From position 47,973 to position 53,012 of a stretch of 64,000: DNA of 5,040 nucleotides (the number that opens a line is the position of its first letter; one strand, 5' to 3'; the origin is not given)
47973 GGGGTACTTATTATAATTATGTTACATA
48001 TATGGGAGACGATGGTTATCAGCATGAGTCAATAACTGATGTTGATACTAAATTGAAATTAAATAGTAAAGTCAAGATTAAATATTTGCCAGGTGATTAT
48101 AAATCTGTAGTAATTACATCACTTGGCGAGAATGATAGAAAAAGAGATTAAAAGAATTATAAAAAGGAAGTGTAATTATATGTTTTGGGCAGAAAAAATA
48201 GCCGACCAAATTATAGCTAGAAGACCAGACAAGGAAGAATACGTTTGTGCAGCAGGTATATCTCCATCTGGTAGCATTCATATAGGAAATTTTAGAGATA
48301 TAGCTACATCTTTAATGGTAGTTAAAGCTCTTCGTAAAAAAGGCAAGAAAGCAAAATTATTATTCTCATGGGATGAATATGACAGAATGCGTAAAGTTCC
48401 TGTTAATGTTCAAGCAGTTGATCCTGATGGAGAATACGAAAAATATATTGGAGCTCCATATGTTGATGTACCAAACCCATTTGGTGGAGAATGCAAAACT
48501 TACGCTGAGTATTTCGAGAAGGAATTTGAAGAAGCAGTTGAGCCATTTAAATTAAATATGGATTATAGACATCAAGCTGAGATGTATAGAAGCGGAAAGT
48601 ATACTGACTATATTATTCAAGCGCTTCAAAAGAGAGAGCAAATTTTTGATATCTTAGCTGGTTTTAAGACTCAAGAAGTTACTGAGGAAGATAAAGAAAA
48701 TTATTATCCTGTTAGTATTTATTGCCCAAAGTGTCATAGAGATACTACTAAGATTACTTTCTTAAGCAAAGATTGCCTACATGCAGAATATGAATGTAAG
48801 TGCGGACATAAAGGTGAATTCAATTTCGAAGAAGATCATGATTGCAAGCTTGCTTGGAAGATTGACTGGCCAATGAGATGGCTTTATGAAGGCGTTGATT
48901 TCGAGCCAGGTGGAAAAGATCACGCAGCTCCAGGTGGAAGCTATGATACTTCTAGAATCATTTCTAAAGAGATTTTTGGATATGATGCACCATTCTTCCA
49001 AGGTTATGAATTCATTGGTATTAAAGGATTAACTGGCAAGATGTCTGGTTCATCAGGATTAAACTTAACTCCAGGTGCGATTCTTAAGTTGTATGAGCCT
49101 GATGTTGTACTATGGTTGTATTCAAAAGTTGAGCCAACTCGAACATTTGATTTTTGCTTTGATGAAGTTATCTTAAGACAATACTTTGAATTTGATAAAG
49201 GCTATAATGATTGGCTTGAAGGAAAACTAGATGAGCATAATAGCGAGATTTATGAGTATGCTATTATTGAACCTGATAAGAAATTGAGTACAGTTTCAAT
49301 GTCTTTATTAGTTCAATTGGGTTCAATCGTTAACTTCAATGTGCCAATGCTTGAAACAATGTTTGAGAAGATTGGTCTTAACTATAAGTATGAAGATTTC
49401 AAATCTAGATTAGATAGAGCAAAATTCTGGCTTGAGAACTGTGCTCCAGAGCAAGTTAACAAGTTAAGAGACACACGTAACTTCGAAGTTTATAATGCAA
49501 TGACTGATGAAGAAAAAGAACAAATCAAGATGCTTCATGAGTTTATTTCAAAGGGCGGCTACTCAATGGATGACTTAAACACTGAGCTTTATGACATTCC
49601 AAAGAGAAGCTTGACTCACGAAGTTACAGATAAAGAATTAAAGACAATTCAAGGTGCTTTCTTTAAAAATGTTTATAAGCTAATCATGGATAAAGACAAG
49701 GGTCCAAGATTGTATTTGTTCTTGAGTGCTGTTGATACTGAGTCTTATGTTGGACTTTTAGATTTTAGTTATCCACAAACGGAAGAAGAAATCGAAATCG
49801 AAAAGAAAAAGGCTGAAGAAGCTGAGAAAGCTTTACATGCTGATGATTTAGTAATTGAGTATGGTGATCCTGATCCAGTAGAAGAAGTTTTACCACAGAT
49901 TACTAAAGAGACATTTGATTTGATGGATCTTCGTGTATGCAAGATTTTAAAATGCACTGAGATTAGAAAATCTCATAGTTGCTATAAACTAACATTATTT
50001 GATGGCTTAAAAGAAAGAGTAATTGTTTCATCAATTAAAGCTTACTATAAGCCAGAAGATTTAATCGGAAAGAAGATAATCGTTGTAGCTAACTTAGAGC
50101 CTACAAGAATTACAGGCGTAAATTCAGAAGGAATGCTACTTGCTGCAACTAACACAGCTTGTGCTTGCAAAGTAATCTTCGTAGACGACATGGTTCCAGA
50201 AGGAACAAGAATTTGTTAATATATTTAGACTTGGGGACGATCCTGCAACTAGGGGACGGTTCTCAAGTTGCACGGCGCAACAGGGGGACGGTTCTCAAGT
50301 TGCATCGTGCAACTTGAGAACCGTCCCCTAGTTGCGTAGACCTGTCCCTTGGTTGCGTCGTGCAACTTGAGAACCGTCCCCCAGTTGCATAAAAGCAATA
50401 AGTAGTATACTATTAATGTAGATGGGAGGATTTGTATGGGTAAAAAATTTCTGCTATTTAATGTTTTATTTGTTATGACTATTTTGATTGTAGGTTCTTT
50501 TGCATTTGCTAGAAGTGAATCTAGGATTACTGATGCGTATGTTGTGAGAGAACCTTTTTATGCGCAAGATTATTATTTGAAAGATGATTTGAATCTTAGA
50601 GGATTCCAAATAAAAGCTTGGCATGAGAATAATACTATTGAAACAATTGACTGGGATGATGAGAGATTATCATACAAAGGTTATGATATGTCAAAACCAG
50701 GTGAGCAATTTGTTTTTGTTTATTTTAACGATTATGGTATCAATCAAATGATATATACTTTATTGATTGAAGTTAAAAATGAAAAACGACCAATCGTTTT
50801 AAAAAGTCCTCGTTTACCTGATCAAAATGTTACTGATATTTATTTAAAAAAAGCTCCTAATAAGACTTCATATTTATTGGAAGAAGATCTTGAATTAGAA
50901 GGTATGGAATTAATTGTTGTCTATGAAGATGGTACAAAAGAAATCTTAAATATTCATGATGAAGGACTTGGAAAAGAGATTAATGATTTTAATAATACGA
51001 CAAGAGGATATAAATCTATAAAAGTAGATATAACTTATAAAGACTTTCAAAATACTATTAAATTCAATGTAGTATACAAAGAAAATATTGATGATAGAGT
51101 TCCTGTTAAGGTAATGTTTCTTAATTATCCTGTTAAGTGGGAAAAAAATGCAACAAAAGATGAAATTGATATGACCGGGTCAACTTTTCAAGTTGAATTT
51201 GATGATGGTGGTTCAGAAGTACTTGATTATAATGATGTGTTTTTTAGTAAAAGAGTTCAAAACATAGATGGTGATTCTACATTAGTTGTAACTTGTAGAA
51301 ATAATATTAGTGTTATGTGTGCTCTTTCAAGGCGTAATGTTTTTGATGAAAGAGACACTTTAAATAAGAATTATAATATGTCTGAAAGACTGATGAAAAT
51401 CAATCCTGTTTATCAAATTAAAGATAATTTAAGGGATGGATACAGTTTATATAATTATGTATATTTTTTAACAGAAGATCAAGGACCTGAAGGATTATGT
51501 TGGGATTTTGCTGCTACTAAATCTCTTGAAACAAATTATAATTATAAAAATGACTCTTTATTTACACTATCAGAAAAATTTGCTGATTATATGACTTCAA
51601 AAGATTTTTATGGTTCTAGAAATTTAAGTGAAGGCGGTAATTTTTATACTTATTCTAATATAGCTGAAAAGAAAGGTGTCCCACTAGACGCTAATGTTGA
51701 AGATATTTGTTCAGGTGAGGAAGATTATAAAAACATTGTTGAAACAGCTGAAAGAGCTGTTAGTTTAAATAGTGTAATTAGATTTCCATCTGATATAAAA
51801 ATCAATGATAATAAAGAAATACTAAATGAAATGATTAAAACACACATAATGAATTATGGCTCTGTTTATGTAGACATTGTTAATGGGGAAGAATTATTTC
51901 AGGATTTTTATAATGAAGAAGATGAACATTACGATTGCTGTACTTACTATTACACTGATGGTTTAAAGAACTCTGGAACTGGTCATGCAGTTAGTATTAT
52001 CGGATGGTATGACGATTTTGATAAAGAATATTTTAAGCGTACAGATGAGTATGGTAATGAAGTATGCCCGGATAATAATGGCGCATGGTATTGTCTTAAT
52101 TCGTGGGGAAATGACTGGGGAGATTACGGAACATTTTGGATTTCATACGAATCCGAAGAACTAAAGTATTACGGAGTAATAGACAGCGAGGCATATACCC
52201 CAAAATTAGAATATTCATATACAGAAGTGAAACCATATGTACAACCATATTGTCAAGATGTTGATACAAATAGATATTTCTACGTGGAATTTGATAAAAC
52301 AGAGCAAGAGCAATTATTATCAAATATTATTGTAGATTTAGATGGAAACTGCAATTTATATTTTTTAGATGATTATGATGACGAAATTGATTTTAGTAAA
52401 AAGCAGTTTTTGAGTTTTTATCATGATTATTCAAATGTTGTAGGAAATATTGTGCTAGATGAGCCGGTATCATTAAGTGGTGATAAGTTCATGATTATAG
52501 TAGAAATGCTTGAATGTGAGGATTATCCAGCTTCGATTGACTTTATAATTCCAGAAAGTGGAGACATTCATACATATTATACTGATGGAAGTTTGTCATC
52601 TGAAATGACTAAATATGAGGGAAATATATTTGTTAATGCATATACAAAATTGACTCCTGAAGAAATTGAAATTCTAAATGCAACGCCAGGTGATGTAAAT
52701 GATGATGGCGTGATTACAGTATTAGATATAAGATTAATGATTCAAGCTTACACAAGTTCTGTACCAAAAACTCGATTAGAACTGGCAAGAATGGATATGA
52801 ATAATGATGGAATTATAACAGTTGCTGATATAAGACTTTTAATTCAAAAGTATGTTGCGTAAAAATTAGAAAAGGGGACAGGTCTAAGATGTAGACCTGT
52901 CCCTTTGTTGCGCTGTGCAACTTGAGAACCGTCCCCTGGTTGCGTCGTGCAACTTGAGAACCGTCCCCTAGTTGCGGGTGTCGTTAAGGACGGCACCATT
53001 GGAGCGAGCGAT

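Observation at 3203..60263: Very dense family of 28-29-nt palindromic intergenic repeats arranged in 32-bp-period arrays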

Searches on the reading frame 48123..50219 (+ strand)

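Call 62: search_protein_families(library=pfam, proteins=[window:48123-50219:+], max_evalue=0.00001)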
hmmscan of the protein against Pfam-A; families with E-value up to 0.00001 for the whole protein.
window:48123-50219:+ (698 aa): 2 families
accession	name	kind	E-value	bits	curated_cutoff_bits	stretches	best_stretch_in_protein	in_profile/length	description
PF01921.24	tRNA-synt_1f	-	5.6e-108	361.5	27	1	21-380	2-357/360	tRNA synthetases class I (K)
PF01588.26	tRNA_bind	-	6.5e-20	71.5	27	1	603-696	1-96/96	Putative tRNA binding domain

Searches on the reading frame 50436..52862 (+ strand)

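Call 62: search_protein_families(library=pfam, proteins=[window:50436-52862:+], max_evalue=0.00001)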
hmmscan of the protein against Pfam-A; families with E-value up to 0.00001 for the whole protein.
window:50436-52862:+ (808 aa): 3 families
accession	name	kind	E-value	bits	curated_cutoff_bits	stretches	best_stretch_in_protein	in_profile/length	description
PF00112.29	Peptidase_C1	-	3.3e-11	44.1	20.7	1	347-574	18-207/220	Papain family cysteine protease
PF00404.24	Dockerin_1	-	2.3e-10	41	22.9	1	751-804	1-54/57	Dockerin type I domain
PF07523.18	Big_3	-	3.6e-08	34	21.2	0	141-212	3-66/68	Bacterial Ig-like domain (group 3)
